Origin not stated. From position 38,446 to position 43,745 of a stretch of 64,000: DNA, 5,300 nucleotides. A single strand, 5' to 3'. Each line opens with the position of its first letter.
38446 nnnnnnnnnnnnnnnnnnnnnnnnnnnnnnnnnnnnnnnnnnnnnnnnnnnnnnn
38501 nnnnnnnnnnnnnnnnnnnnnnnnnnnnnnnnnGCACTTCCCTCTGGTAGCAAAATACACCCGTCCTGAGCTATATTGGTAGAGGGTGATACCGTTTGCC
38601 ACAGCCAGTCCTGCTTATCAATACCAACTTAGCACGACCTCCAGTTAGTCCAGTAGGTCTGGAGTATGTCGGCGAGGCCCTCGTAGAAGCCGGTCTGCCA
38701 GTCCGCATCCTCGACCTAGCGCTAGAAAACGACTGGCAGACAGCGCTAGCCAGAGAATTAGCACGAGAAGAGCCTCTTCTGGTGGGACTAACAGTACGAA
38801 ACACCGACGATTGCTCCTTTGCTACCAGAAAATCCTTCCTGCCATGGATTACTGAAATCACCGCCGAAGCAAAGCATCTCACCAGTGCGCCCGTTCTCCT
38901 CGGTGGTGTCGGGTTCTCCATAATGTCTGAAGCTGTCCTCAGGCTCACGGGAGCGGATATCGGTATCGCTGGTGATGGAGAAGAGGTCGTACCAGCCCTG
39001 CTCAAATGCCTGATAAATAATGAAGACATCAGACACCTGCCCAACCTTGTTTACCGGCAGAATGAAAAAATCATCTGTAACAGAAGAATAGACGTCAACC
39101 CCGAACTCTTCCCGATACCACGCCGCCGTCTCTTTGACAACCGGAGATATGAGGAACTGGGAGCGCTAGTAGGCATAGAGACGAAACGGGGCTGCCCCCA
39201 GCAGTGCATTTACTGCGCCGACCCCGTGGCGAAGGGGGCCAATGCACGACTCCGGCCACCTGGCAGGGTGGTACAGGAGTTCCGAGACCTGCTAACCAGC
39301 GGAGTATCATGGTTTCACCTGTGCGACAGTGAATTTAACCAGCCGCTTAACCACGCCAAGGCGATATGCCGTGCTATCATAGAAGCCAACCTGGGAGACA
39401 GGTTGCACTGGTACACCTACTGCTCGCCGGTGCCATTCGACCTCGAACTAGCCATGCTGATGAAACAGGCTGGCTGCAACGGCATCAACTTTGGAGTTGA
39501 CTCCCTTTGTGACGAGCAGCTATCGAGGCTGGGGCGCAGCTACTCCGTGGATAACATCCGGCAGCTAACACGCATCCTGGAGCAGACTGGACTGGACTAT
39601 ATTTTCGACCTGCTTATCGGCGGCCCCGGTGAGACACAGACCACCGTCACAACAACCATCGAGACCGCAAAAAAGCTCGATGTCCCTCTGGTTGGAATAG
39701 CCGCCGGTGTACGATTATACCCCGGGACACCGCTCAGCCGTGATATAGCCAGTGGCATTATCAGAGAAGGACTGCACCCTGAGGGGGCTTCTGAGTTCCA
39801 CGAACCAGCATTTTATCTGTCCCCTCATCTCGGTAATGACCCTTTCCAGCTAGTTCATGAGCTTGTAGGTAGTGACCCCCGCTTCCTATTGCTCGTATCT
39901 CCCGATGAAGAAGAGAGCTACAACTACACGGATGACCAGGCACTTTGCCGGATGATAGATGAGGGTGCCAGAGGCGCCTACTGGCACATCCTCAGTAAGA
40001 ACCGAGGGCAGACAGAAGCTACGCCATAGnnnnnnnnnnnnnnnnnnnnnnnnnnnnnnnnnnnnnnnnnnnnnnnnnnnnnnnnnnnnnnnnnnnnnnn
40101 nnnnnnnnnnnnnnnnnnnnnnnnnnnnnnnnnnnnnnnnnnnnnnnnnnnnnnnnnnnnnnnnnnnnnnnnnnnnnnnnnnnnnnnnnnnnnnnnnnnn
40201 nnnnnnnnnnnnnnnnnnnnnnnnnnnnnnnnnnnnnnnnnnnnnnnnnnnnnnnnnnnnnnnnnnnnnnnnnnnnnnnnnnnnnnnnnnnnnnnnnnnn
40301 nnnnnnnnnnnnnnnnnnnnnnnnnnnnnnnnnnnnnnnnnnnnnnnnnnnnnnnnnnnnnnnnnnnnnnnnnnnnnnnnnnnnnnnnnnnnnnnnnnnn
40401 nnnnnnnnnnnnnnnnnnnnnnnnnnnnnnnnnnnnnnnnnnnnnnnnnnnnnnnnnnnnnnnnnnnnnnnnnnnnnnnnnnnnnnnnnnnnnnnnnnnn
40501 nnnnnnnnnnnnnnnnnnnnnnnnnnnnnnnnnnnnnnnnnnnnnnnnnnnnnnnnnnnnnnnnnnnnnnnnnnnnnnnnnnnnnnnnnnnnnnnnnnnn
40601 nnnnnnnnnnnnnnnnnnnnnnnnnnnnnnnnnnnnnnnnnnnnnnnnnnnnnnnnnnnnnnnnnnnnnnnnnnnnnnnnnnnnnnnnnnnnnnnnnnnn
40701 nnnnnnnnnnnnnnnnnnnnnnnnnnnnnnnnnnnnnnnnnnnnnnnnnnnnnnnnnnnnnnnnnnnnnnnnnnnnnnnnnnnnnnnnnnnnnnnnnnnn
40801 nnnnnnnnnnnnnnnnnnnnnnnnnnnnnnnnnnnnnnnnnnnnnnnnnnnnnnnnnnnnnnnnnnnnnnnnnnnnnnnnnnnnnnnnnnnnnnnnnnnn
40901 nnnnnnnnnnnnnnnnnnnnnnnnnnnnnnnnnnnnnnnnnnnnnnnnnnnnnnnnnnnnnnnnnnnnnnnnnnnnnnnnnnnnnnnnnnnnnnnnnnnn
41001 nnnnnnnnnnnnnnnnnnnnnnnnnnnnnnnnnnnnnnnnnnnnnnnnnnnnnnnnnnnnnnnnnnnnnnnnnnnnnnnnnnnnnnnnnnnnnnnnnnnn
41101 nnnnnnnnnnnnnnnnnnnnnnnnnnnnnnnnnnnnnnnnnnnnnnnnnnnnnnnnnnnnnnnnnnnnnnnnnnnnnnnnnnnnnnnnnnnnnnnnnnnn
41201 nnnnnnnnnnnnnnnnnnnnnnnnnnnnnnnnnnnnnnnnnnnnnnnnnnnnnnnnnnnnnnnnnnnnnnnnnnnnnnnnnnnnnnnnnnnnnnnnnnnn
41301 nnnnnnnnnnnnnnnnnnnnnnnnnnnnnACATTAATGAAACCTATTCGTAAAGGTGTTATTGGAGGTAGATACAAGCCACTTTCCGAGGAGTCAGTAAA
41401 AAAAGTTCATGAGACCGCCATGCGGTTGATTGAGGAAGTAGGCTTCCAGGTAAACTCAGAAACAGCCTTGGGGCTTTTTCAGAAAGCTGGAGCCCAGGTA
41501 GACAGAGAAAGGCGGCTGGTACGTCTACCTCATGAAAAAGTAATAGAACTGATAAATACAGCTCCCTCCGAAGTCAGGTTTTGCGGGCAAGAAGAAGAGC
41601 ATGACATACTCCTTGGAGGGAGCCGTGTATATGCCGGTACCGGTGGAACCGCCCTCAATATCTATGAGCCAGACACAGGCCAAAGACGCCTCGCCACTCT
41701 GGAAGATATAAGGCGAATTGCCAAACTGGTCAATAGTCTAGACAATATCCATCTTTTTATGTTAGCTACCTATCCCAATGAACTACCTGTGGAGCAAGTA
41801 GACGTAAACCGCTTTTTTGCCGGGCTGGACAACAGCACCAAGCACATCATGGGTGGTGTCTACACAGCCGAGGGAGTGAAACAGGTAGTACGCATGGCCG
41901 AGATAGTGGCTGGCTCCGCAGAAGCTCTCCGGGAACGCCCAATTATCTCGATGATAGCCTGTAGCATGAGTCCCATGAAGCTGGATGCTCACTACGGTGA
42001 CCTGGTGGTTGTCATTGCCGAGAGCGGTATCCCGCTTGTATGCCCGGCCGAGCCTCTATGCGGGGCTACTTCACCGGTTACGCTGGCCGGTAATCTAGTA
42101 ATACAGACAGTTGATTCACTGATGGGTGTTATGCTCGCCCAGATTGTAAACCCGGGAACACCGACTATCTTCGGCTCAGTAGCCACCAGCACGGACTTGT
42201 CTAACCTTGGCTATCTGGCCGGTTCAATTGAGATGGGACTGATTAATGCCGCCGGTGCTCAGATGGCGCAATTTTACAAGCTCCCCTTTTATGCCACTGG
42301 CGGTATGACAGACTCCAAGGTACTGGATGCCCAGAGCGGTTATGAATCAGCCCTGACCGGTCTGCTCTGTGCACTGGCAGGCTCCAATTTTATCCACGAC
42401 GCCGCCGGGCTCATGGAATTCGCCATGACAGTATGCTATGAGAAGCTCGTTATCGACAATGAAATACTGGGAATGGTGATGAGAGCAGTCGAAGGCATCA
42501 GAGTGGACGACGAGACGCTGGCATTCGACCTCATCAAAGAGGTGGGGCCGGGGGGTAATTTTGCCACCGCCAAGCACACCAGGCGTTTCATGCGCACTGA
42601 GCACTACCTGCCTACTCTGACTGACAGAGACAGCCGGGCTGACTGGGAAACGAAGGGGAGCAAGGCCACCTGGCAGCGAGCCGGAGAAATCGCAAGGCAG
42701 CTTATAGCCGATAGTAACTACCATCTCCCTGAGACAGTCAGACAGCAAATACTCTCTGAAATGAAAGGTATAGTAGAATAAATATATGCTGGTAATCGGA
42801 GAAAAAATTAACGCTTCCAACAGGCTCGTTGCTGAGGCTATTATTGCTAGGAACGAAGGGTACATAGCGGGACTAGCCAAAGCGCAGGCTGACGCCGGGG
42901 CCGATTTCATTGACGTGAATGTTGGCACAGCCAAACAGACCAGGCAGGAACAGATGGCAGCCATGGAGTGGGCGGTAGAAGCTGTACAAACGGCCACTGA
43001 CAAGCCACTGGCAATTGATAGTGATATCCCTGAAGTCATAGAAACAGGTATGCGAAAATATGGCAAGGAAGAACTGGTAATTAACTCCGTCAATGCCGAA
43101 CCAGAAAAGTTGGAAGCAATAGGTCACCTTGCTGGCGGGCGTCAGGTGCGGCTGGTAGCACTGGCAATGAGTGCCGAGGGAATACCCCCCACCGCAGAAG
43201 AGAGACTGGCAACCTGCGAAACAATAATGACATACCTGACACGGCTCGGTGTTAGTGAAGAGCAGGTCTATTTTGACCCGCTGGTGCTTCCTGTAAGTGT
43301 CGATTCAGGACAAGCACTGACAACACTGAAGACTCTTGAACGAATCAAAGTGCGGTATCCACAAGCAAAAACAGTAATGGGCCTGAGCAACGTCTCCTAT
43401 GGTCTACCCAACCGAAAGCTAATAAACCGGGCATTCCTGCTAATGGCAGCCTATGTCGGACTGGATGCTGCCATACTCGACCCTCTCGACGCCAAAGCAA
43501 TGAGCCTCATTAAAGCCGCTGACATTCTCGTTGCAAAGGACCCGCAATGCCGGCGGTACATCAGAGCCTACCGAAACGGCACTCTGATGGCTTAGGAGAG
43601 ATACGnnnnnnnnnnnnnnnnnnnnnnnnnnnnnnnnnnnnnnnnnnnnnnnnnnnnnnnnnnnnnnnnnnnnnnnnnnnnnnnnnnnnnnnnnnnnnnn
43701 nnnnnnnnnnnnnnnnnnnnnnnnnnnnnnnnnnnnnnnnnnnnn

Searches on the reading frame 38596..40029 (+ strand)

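Call 11: search_protein_families(library=pfam, proteins=[window:38596-40029:+])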
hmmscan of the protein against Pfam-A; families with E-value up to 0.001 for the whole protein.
window:38596-40029:+ (477 aa): 2 families
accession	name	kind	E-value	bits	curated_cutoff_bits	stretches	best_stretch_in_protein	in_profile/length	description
PF04055.27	Radical_SAM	-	1.5e-16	61.5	29.5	1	195-356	2-164/166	Radical SAM superfamily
PF02310.24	B12-binding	-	6.9e-14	52.2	32.1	1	16-136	11-121/121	B12 binding domain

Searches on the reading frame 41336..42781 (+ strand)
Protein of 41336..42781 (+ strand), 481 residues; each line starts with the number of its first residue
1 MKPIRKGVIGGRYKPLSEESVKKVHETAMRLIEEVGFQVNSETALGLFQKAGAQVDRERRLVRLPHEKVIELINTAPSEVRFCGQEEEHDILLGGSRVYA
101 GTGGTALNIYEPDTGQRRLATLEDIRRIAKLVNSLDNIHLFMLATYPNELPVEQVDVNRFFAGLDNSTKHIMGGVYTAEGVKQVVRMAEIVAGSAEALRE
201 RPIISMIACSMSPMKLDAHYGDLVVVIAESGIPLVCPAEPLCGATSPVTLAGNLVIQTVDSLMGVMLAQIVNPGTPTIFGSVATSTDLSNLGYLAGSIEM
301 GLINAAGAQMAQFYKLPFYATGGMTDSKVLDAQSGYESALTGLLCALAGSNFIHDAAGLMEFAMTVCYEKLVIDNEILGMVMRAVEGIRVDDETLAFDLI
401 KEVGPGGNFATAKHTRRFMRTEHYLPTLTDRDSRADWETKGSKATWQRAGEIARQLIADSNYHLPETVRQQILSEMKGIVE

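Call 11: search_protein_families(library=pfam, proteins=[window:41336-42781:+])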
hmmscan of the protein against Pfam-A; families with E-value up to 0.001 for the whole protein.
window:41336-42781:+ (481 aa): 1 family
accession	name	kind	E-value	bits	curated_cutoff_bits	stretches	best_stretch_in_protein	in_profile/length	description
PF06253.16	MTTB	-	1.5e-108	363.4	25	1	12-465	30-481/500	Trimethylamine methyltransferase (MTTB)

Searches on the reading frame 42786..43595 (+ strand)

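Call 11: search_protein_families(library=pfam, proteins=[window:42786-43595:+])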
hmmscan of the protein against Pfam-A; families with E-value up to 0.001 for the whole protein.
window:42786-43595:+ (269 aa): 1 family
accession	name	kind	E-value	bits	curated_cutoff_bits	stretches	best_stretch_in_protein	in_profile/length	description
PF00809.28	Pterin_bind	-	2.2e-19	70.5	25.5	1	27-231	23-243/244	Pterin binding enzyme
